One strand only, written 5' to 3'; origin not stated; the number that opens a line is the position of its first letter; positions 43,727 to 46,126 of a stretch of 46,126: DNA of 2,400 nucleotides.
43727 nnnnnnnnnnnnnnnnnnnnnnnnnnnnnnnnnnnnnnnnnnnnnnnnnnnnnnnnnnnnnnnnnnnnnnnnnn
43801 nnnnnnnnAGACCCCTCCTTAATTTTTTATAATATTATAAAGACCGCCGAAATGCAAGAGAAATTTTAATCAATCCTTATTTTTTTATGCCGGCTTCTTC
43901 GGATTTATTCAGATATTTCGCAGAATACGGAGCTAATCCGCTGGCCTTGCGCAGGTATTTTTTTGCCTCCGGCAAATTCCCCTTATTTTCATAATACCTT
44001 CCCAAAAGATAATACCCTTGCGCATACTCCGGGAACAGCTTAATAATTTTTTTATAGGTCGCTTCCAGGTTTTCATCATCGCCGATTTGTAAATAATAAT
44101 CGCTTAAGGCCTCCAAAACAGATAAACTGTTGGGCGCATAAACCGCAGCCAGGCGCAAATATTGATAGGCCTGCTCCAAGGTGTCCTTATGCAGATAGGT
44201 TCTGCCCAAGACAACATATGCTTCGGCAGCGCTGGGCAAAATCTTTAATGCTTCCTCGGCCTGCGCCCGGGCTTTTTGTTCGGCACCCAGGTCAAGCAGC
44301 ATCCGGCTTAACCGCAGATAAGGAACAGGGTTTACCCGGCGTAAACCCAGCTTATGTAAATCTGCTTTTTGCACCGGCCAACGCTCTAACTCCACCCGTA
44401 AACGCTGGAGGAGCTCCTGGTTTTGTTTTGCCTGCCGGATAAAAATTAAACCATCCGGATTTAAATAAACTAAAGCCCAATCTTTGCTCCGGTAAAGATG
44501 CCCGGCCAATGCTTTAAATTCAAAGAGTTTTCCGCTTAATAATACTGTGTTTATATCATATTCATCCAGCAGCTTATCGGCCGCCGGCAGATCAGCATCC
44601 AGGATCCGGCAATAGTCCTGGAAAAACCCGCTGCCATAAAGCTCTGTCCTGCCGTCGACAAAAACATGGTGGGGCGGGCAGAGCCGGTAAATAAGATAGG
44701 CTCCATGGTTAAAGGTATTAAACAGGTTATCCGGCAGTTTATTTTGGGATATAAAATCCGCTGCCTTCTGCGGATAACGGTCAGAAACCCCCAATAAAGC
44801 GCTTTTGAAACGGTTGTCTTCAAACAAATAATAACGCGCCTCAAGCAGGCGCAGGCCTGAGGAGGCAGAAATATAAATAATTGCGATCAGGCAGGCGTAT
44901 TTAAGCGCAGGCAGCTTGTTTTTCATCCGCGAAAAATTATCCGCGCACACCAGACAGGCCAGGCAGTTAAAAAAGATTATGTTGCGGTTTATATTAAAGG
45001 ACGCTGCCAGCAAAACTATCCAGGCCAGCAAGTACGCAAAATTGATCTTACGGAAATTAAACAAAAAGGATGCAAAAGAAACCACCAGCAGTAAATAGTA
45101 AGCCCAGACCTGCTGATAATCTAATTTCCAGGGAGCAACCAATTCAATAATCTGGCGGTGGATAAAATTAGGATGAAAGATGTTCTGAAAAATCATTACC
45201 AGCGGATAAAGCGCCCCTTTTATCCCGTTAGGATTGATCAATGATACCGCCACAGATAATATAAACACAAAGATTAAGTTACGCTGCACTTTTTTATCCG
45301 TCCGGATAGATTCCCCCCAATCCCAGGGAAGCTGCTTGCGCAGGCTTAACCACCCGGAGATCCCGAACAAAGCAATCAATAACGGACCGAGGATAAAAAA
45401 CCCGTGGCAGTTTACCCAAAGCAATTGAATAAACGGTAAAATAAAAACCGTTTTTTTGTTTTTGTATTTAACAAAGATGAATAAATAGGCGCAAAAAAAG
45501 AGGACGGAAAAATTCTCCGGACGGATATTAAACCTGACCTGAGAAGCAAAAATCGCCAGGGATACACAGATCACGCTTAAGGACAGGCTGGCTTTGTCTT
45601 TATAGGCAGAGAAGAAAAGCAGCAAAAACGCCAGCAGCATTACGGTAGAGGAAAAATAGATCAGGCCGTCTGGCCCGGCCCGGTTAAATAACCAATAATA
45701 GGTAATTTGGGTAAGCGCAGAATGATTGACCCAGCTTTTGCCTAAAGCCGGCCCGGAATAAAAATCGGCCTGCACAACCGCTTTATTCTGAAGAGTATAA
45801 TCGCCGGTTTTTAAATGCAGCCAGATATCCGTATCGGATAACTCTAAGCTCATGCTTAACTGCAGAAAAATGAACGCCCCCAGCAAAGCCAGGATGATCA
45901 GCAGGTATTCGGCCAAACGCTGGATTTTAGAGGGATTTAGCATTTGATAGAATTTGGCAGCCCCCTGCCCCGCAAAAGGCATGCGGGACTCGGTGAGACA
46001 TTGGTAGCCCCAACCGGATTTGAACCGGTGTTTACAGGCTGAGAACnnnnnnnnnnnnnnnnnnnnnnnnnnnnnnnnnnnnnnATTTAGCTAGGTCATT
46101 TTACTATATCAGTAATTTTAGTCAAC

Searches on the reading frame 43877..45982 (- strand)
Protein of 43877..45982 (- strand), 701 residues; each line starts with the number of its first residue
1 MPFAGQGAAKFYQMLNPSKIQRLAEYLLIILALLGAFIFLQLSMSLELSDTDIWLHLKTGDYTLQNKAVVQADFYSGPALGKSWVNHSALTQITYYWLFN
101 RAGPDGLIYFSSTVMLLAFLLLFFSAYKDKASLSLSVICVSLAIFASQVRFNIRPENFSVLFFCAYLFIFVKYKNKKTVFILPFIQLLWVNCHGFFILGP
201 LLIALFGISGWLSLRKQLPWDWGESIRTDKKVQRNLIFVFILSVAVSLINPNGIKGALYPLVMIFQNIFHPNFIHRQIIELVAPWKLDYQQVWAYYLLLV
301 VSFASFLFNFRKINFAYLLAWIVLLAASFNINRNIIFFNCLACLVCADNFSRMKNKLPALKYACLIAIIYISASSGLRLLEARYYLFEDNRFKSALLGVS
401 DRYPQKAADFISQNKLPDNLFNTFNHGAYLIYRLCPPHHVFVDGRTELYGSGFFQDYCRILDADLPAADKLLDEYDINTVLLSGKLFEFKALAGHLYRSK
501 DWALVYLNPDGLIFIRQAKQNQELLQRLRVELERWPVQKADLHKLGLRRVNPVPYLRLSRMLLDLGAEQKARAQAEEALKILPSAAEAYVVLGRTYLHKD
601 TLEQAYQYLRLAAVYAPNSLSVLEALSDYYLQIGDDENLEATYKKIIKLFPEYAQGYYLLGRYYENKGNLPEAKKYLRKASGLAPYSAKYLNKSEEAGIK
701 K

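Call 7: search_protein_families(library=pfam, max_evalue=0.01, proteins=[window:43877-45982:-])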
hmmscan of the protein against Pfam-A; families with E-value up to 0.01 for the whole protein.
window:43877-45982:- (701 aa): 9 families
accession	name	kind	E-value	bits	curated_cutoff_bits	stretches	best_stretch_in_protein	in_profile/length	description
PF13181.12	TPR_8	-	2.6e-12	46.3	25.7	1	654-685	1-32/34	Tetratricopeptide repeat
PF13431.12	TPR_17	-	9.1e-09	35.4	24.4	1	643-674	2-33/34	Tetratricopeptide repeat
PF13428.12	TPR_14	-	1.2e-08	35.2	23.5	0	554-594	3-43/44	Tetratricopeptide repeat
PF07719.23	TPR_2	-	1.4e-07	31.6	27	1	654-685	1-32/34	Tetratricopeptide repeat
PF13432.12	TPR_16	-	2e-06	28.6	32.7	1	641-687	18-64/65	Tetratricopeptide repeat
PF14559.12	TPR_19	-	2.6e-06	28.1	25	0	562-619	1-58/68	Tetratricopeptide repeat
PF23300.3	HEAT_Nup120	-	4.5e-06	27.1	29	1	570-650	10-95/170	Nucleoporin Nup120, HEAT repeats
PF17874.7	TPR_MalT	-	0.0034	17.1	45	0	566-613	15-67/336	MalT-like TPR region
PF23914.1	TPR_CcmH_CycH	-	0.0054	17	42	0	580-680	44-147/158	Cytochrome c-type biogenesis protein H TPR domain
